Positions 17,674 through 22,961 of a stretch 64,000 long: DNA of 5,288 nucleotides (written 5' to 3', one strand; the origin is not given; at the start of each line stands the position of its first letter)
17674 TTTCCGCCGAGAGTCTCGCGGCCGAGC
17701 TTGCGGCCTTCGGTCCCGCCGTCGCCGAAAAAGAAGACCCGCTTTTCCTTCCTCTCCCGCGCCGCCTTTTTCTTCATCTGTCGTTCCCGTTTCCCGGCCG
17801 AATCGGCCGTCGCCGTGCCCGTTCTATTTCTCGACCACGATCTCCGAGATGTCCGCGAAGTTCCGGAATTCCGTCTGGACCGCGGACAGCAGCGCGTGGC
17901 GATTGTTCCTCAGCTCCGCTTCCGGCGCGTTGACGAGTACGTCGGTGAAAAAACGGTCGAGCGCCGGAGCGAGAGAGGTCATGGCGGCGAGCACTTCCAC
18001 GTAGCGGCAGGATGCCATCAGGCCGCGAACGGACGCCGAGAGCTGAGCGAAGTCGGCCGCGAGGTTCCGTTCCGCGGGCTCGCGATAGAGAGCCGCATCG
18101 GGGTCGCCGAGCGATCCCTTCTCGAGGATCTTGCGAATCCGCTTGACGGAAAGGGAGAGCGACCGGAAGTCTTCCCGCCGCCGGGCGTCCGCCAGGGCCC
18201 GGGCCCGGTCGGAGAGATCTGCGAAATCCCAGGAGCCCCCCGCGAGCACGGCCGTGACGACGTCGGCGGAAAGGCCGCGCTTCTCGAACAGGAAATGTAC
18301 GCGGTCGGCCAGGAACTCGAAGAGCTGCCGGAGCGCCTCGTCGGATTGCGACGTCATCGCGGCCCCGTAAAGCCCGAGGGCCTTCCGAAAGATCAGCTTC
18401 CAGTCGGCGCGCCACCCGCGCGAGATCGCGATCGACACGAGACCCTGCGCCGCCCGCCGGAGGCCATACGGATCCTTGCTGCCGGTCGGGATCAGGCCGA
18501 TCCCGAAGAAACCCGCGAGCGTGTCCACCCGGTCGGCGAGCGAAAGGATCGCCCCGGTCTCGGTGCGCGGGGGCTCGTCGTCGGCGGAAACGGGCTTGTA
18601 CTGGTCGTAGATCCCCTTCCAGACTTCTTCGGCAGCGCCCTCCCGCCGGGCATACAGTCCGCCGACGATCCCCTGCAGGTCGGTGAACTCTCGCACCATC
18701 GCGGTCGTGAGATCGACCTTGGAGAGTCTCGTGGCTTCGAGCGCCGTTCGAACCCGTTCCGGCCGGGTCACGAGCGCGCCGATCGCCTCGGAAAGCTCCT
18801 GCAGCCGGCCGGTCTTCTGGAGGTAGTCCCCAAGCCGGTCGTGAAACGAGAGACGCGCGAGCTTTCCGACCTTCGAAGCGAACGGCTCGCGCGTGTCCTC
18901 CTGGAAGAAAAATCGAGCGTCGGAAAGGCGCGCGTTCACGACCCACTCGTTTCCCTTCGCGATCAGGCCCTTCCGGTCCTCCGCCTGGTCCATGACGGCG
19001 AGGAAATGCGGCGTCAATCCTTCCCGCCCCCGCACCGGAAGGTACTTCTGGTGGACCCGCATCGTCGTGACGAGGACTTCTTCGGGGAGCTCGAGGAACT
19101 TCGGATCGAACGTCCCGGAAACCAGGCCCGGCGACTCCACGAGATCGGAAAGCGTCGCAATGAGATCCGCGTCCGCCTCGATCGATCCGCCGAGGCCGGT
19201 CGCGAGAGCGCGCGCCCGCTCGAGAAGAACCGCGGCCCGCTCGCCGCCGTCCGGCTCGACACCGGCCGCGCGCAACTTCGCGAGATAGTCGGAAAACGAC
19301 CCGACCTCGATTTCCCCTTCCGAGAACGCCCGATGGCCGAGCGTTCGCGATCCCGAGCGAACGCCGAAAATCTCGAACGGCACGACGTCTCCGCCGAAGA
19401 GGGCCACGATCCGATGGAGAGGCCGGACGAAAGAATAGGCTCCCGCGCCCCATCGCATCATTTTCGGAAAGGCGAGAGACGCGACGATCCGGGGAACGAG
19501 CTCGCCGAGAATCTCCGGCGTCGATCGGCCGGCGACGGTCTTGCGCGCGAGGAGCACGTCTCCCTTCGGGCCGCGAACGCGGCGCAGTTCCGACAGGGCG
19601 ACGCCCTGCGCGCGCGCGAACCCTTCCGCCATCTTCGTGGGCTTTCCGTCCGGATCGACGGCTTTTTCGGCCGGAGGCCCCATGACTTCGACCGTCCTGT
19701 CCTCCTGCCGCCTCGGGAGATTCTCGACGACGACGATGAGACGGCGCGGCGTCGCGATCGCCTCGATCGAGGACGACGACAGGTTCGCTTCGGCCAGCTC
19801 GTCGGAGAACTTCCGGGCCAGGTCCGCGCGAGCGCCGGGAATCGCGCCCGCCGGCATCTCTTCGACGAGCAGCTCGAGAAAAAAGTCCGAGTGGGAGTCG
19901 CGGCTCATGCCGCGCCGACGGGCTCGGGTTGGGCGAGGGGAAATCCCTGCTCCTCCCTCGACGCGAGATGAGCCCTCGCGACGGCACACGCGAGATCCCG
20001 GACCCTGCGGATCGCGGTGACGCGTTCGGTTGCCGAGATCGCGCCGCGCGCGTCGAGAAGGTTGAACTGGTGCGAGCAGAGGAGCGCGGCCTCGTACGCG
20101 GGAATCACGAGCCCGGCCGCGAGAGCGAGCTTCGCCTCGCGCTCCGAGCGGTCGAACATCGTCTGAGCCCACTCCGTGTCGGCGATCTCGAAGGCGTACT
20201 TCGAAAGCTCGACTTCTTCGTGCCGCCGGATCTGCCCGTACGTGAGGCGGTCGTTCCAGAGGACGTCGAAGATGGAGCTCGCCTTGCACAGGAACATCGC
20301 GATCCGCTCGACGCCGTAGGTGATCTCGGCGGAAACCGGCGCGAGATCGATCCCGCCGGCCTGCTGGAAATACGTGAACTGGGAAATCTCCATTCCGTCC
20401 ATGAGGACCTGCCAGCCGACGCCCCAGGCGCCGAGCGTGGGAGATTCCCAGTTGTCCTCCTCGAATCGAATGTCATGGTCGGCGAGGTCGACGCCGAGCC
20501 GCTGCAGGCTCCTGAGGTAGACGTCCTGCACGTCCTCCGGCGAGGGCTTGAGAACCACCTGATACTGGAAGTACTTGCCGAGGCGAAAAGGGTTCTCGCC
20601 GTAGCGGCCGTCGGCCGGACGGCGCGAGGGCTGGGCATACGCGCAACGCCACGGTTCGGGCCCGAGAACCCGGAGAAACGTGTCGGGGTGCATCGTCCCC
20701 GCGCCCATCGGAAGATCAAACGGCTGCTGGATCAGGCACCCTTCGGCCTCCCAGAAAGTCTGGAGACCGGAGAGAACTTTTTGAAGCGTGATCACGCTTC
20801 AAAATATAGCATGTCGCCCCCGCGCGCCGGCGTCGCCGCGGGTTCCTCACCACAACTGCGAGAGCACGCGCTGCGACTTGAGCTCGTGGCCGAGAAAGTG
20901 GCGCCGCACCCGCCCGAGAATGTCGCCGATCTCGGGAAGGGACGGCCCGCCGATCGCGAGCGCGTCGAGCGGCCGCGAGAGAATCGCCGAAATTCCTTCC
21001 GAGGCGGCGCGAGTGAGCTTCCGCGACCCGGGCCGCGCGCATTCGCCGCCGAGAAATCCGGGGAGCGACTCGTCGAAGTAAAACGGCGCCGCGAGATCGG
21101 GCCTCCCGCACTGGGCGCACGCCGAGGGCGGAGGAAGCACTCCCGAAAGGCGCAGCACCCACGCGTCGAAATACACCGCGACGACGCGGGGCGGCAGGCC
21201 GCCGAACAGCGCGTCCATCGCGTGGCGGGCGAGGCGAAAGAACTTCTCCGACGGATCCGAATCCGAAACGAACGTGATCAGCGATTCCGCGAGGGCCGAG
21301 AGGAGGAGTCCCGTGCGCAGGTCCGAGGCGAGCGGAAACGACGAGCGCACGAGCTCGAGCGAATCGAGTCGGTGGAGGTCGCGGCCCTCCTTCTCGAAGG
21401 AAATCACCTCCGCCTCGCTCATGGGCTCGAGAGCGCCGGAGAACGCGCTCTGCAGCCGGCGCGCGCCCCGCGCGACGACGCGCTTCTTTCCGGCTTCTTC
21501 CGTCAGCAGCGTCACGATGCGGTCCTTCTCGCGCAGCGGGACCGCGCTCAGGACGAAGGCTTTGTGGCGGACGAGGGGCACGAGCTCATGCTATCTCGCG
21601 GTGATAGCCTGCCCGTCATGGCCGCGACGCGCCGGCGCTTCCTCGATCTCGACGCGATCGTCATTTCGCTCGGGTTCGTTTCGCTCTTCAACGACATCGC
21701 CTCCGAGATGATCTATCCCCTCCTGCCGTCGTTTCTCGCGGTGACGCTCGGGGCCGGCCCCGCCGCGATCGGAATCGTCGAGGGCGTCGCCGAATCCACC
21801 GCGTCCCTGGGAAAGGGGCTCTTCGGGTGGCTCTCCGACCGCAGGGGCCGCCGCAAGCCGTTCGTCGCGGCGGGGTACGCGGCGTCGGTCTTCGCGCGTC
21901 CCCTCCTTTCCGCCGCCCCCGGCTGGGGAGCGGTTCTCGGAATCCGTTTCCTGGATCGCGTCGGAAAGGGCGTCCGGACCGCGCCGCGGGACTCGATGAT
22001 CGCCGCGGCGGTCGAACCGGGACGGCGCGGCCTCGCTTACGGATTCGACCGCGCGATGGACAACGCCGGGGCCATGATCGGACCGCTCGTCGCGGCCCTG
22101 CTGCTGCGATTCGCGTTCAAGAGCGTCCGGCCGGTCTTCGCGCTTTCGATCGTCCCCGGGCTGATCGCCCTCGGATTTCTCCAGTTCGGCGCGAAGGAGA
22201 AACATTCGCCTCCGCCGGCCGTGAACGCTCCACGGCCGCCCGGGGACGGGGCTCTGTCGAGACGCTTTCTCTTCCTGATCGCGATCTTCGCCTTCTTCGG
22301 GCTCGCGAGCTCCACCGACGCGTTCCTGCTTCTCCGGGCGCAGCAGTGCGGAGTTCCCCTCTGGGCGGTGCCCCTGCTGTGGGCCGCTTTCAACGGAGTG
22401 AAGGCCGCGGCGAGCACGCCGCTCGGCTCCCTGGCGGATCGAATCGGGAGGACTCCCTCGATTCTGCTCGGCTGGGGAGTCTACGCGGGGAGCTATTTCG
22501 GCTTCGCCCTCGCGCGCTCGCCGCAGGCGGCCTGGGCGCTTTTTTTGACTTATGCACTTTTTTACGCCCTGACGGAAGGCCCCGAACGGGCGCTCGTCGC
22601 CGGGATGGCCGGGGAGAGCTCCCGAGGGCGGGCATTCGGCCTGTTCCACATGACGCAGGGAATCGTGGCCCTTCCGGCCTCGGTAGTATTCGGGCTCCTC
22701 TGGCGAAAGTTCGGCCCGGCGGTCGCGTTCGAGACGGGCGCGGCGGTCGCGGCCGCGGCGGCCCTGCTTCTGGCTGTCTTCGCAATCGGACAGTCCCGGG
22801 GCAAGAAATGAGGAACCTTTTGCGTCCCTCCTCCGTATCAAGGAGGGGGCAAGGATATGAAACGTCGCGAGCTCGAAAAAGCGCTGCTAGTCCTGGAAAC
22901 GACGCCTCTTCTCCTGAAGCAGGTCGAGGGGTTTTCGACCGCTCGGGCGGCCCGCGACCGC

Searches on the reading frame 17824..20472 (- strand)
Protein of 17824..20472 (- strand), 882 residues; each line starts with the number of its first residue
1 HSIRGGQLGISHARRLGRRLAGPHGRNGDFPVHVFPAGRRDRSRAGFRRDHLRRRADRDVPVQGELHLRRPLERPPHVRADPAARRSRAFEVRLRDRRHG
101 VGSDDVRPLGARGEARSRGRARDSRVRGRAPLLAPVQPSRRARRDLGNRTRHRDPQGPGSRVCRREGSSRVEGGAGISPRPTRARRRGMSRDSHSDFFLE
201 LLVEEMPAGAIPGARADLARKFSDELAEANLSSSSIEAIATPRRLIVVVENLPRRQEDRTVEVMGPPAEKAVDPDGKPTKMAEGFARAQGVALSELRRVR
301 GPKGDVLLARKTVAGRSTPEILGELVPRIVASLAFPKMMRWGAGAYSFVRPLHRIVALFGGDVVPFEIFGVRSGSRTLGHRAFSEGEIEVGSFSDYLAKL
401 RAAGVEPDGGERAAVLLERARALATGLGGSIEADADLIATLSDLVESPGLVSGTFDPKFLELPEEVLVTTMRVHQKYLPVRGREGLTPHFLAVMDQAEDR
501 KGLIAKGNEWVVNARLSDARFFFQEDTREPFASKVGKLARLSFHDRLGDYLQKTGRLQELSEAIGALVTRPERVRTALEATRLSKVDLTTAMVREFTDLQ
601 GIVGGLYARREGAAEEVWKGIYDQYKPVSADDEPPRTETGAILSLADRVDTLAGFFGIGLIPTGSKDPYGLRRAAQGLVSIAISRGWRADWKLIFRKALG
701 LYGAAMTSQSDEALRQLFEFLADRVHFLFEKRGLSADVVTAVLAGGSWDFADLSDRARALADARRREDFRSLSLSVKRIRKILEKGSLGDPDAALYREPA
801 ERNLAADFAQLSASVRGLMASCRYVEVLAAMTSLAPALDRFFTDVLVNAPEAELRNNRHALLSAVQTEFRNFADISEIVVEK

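Call 27: search_protein_families(library=pfam, proteins=[window:17824-20472:-], max_evalue=0.001)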
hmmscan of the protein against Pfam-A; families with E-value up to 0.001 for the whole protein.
window:17824-20472:- (882 aa): 2 families
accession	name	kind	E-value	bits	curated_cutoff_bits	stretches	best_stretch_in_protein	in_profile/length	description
PF02092.22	tRNA_synt_2f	-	2.6e-181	604.6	29.2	1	197-744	1-536/536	Glycyl-tRNA synthetase beta subunit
PF05746.21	DALR_1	-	1.2e-07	32.3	22.3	1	776-873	5-106/117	DALR anticodon binding domain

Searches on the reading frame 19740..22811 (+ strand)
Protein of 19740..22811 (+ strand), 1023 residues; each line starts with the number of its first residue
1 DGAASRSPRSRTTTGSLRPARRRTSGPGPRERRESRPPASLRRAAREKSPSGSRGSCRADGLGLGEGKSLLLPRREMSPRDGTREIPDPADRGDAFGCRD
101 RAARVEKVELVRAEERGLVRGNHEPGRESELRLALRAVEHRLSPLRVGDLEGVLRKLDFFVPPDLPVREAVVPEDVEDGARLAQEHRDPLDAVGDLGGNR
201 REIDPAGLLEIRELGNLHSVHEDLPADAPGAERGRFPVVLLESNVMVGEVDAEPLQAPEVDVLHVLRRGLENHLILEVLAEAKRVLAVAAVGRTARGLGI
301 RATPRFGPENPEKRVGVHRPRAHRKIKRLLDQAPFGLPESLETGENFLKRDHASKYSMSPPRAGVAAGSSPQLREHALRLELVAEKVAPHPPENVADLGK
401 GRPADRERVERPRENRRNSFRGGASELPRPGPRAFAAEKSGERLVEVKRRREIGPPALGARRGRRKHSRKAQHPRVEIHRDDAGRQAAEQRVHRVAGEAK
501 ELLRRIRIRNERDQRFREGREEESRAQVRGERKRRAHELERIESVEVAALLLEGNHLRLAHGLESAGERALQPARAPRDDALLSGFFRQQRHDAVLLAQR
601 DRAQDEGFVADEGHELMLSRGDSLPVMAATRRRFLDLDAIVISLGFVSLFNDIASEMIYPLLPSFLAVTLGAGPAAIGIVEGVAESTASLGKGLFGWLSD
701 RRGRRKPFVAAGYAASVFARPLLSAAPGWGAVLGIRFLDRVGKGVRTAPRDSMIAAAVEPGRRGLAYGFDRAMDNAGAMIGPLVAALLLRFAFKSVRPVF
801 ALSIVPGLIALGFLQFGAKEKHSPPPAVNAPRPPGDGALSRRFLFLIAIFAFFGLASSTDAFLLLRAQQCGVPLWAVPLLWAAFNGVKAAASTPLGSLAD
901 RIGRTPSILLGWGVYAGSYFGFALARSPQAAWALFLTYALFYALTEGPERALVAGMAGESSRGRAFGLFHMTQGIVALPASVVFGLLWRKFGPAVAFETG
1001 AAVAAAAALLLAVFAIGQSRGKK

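Call 28: search_protein_families(library=pfam, proteins=[window:19740-22811:+], max_evalue=0.001)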
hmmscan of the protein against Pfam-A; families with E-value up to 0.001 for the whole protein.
window:19740-22811:+ (1023 aa): 2 families
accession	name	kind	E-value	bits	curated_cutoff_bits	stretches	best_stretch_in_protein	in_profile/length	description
PF07690.21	MFS_1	-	1e-37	130.3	33.4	1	645-978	2-344/347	Major Facilitator Superfamily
PF12832.13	MFS_1_like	-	0.00065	19.3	25.2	0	658-724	18-83/373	MFS_1 like family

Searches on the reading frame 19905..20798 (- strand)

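Call 28: search_protein_families(library=pfam, proteins=[window:19905-20798:-], max_evalue=0.001)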
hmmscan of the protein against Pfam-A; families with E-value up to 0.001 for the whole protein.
window:19905-20798:- (297 aa): 1 family
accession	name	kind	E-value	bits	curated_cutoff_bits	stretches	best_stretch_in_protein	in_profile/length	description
PF02091.20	tRNA-synt_2e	-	2.3e-129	431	27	1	5-282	1-278/278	Glycyl-tRNA synthetase alpha subunit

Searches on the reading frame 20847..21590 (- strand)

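Call 28: search_protein_families(library=pfam, proteins=[window:20847-21590:-], max_evalue=0.001)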
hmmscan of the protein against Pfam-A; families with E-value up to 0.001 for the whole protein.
window:20847-21590:- (247 aa): 2 families
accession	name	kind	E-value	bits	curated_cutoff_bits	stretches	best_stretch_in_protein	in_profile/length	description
PF11967.14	RecO_N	-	7.9e-21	74.3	27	1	7-83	4-79/80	Recombination protein O N terminal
PF02565.21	RecO_C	-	5.5e-14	52.6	22.1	1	89-240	2-156/157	Recombination protein O C terminal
